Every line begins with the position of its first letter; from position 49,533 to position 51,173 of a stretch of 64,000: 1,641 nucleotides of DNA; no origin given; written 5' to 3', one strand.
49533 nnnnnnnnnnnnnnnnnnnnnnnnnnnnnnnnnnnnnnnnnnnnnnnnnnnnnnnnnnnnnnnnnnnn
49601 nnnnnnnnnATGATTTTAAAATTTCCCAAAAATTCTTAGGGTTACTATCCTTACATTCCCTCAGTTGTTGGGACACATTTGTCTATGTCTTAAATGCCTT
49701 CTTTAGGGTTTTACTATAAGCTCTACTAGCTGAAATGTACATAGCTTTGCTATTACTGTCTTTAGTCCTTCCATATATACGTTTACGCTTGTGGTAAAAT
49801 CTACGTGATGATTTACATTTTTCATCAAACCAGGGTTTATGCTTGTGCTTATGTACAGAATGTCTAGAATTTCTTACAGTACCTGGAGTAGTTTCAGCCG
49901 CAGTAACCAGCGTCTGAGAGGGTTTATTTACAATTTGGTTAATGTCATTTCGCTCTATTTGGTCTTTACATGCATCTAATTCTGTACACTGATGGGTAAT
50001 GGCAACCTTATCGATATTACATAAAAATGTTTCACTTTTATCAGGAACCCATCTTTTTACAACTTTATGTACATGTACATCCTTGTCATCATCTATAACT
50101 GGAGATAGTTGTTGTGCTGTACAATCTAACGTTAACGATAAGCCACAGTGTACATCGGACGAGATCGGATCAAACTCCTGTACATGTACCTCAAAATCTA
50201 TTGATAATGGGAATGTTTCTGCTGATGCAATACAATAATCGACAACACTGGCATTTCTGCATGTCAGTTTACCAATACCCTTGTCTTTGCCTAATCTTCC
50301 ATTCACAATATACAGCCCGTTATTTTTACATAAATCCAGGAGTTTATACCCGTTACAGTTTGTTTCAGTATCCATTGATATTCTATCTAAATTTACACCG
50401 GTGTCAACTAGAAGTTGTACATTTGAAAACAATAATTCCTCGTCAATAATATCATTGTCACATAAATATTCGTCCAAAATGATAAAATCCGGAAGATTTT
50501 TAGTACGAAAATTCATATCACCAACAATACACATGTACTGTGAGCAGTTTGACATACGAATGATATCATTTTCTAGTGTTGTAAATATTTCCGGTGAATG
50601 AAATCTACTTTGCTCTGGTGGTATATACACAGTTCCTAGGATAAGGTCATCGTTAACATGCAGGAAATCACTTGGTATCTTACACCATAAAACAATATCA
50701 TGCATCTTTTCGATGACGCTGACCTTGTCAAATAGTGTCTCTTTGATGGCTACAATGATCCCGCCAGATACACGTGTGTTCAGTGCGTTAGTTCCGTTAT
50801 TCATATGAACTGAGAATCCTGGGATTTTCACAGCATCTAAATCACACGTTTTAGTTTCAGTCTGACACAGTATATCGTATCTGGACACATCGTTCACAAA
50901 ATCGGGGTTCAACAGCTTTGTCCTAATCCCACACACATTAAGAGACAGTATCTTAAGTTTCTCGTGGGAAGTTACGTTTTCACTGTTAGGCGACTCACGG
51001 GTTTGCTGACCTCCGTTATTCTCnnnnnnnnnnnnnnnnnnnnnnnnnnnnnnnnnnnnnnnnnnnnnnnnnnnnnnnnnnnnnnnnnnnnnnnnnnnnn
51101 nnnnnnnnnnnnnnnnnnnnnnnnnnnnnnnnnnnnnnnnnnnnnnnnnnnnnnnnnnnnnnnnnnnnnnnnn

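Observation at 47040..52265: Young, almost intact L1-clade LINE with a single ORF2 frameshift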

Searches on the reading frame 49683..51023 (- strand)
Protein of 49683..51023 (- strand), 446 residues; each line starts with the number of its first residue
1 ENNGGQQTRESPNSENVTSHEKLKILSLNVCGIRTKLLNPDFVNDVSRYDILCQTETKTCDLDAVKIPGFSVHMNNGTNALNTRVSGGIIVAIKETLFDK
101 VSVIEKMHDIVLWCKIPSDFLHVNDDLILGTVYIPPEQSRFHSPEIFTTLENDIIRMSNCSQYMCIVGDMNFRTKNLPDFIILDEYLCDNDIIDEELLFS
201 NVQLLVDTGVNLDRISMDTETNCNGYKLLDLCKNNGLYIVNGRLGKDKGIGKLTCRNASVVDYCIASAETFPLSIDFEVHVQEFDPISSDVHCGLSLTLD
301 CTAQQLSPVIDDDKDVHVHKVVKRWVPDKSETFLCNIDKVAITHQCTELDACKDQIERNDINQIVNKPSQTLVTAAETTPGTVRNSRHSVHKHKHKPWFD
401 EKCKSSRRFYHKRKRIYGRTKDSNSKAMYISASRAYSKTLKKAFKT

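Call 4: search_protein_families(library=pfam, proteins=[window:49683-50936:-], max_evalue=0.1)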
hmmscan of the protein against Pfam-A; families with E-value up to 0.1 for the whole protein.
window:49683-50936:- (417 aa): 1 family
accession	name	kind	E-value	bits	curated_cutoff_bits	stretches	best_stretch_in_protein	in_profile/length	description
PF14529.12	Exo_endo_phos_2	-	0.0019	18.5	27.4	0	181-261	39-112/117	Endonuclease-reverse transcriptase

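Call 19: search_solved_structures(query=window:49683-51023:-, max_evalue=1)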
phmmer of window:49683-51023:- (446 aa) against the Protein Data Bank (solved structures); distinct sequences matched with E-value up to 1: 0.
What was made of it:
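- On L1 clade LINE: The single sequence gives no PDB hit at E <= 1 (call 19).
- Closest known: L1. Different: The APE domain alone gives no sequence hit to L1-EN (call 19).
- Tried and rejected: The single APE sequence gave only a weak, sub-threshold Pfam hit (PF14529, E = 0.0019; call 4) and no PDB hit (call 19).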

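Call 26: find_homologous_proteins(query=window:49683-51023:-, max_evalue=0.00001)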
Query window:49683-51023:- (446 aa): 33 proteins with E <= 0.00001 among 3331 candidates.
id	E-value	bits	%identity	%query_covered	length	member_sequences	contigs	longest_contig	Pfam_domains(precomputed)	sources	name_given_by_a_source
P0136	9.3e-112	392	79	56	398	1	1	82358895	-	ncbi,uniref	ncbi:uncharacterized protein [Haliotis cracherodii]|uniref:uncharacterized protein n=1 Tax=Haliotis 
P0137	7.3e-71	257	35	96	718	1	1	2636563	PF03372.30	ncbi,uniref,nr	ncbi:unnamed protein product [Mytilus edulis]|uniref:Endonuclease/exonuclease/phosphatase domain-con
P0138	1.8e-68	250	34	95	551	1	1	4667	-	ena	-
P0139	3.0e-65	239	35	93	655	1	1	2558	PF00078.33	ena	-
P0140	6.7e-63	231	36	87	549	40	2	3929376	PF03372.30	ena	-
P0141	2.6e-61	226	36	85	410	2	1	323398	PF03372.30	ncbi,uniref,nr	ncbi:unnamed protein product [Mytilus edulis]|uniref:Endonuclease/exonuclease/phosphatase domain-con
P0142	8.6e-61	224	33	90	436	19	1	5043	PF14529.13,PF03372.30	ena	-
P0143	5.6e-60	222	34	96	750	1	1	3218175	-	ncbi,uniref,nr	ncbi:unnamed protein product [Mytilus edulis]|uniref:Endonuclease/exonuclease/phosphatase domain-con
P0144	5.4e-59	218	35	96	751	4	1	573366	-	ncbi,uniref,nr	ncbi:unnamed protein product [Mytilus edulis]|uniref:Endonuclease/exonuclease/phosphatase domain-con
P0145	1.6e-58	217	34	91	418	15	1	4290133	-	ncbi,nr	ncbi:unnamed protein product [Mytilus edulis]|nr:unnamed protein product [Mytilus edulis]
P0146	9.6e-57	211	33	99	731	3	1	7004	PF00078.33,PF03372.30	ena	-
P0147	2.4e-55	206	34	96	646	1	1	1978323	PF03372.30,PF17921.8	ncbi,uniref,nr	ncbi:unnamed protein product [Mytilus coruscus]|uniref:Integrase zinc-binding domain-containing prot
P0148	9.0e-55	204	32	93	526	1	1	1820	-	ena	-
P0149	1.6e-54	204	37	73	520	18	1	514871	PF03372.30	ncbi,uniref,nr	ncbi:unnamed protein product [Mytilus edulis]|uniref:Endonuclease/exonuclease/phosphatase domain-con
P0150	2.0e-54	203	36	86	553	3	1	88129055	-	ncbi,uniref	ncbi:uncharacterized protein LOC134717812 [Mytilus trossulus]|uniref:uncharacterized protein LOC1347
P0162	7.0e-32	129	36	54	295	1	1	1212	PF14529.13,PF03372.30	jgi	jgi:exonuclease III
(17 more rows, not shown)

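Call 27: find_encoding_contigs(protein=P0136, flank=10000, max_places=10)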
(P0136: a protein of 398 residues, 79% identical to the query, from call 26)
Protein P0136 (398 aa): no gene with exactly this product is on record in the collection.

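Call 85: search_solved_structures(query=A2, max_evalue=0.01)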
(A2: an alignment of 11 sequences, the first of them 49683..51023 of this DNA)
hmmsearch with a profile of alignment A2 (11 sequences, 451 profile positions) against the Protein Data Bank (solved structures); distinct sequences matched with E-value up to 0.01: 4.
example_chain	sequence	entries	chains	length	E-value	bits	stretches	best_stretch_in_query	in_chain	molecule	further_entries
5cfe_A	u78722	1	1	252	8.5e-05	24.5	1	31-179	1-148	Exodeoxyribonuclease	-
2v0s_A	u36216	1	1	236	0.0065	18.3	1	27-107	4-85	LR1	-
2v0r_A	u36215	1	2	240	0.0075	18.1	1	27-107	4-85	LTX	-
1vyb_A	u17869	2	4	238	0.008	18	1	27-106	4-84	ORF2 CONTAINS A REVERSE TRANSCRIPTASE DOMAIN | LINE-1 retrotransposable element ORF2 protein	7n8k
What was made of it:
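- On L1 clade LINE: The family profile hits ExoIII (E = 8.5e-5) better than L1-EN (E about 0.007) (call 85).
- Checked: A profile built from it and its homologs hits ExoIII and L1-EN in the PDB (call 85).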
